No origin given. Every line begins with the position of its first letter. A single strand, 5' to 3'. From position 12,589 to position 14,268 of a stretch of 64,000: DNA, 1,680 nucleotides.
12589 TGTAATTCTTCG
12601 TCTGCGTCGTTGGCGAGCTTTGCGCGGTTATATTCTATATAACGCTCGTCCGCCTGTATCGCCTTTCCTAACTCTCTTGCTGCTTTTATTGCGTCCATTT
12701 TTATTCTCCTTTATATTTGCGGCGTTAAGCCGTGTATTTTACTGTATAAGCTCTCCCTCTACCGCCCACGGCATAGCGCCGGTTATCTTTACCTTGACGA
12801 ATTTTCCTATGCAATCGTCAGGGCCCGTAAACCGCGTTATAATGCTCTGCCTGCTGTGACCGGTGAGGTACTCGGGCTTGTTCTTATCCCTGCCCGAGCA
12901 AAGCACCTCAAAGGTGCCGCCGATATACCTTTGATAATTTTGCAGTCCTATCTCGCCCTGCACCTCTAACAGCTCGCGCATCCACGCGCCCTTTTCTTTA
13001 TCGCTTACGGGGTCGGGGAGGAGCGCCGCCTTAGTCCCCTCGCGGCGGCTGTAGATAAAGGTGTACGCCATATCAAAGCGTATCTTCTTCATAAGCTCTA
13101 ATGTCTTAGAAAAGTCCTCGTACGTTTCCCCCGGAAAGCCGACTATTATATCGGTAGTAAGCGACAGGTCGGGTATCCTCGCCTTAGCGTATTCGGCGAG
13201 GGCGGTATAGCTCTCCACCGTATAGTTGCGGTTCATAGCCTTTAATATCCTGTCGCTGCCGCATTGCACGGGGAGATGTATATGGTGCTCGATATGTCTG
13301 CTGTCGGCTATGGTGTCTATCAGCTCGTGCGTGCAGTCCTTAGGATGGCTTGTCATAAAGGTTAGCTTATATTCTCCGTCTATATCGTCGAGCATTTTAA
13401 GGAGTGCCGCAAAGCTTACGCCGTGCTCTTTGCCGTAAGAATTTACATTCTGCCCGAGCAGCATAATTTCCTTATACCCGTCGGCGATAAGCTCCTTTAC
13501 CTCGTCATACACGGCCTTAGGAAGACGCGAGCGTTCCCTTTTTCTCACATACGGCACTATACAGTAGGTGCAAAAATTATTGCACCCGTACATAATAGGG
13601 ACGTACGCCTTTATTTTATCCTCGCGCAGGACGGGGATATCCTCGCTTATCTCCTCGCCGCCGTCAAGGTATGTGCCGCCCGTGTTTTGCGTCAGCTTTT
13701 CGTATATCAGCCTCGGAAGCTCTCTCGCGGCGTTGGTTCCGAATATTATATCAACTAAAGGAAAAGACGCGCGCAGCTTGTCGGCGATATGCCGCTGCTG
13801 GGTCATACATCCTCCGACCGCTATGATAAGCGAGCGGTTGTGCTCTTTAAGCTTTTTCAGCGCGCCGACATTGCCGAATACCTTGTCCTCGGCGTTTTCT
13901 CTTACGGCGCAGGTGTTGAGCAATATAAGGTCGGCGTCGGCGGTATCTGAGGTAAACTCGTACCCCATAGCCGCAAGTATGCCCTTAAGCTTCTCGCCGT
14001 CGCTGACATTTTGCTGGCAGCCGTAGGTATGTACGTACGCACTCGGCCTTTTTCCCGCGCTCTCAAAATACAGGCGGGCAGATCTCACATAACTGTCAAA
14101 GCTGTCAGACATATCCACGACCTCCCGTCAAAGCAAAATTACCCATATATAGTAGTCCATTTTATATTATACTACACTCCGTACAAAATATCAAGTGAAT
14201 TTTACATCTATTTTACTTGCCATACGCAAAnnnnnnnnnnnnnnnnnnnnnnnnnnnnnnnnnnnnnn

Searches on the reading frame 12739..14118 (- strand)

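Call 46: search_protein_families(library=pfam, proteins=[window:12739-14118:-], max_evalue=0.00001)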
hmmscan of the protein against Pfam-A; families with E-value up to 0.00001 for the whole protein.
window:12739-14118:- (459 aa): 2 families
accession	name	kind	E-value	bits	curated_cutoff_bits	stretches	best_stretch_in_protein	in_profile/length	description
PF04055.27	Radical_SAM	-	6.5e-29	101.7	29.5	1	174-342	2-165/166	Radical SAM superfamily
PF00919.26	UPF0004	-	1.1e-27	96.3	27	1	27-127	2-98/98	Uncharacterized protein family UPF0004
